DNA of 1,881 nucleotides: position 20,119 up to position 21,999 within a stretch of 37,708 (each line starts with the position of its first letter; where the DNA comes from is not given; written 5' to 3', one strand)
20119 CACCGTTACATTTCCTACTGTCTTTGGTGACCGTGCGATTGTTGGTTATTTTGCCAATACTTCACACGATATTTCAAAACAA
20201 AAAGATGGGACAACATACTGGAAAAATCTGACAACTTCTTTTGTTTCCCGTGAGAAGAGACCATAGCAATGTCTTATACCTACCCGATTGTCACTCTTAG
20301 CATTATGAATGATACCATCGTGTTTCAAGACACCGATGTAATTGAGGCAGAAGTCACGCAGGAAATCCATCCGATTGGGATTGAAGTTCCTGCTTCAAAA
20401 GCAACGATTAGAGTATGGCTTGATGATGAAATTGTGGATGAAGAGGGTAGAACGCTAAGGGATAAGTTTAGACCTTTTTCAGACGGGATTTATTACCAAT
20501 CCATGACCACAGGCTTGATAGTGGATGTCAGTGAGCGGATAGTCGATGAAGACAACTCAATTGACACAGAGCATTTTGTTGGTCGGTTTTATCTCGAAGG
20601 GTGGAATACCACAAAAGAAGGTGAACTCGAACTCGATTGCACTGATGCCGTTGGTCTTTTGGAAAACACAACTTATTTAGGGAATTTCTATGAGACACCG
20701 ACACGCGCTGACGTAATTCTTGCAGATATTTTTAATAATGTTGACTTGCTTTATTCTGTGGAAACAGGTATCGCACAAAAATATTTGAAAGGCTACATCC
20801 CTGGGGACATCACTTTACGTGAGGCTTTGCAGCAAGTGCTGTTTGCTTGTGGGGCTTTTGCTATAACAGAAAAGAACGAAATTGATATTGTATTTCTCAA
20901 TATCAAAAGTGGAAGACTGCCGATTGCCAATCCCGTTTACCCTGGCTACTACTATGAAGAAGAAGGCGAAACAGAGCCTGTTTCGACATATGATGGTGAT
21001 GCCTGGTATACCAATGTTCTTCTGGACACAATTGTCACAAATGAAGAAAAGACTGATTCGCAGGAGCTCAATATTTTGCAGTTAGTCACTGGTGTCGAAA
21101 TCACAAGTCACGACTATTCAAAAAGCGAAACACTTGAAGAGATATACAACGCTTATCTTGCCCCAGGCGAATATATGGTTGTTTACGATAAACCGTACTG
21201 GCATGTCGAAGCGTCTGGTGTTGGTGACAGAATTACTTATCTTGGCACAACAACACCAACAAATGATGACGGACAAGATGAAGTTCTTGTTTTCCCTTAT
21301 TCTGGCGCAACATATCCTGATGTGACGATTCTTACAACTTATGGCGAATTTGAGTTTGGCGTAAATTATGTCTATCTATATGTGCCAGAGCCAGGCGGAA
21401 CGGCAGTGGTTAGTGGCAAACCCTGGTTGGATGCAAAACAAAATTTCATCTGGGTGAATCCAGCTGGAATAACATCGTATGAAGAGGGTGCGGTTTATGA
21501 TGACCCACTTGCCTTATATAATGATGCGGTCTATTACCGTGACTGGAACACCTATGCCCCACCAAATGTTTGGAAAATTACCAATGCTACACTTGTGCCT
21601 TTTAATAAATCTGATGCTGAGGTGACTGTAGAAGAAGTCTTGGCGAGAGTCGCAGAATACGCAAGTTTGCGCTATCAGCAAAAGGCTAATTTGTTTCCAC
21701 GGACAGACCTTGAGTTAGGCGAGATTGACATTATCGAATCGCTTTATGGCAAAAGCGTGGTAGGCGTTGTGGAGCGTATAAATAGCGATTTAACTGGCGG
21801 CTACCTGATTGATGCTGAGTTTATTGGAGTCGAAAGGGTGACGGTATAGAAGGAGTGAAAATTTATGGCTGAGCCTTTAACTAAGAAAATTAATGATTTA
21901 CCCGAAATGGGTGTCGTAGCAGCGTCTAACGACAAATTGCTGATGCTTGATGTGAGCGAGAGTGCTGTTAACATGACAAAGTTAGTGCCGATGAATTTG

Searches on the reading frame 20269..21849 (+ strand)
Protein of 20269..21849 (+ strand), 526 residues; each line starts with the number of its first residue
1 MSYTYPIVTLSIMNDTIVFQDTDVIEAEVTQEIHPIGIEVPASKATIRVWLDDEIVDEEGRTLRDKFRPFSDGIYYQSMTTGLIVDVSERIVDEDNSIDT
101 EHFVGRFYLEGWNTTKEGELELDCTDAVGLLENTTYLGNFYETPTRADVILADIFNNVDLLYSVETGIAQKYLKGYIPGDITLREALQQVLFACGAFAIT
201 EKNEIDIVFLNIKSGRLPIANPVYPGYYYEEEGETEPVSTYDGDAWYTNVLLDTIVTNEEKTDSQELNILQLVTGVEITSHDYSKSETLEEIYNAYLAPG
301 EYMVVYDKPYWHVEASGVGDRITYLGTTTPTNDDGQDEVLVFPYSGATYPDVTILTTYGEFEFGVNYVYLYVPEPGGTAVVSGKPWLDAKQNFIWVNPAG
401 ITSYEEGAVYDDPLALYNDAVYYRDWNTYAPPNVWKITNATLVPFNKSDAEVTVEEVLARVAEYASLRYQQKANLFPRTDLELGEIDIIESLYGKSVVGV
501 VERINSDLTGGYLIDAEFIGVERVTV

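Call 5: search_protein_families(library=pfam, proteins=[window:20269-21849:+], max_evalue=0.1)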
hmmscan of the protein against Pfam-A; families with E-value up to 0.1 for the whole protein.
window:20269-21849:+ (526 aa): 0 families

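Call 6: search_protein_families(library=phrogs, proteins=[window:20269-21849:+], max_evalue=0.01)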
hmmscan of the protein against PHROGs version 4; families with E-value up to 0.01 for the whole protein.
window:20269-21849:+ (526 aa): 3 families
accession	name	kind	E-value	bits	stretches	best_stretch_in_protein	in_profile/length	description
phrog_13879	-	unknown function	1.5e-18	67.3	1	13-513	193-537/571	-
phrog_33267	-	unknown function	7.2e-17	61.5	2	98-201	244-350/923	-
phrog_32744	-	unknown function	1.8e-07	31.1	1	102-204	72-171/748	-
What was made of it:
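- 19898..21849 (+): Two tail-tip genes (122 aa and 526 aa) directly upstream of the fibre gene (context). PHROG families of unknown function (call 6).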
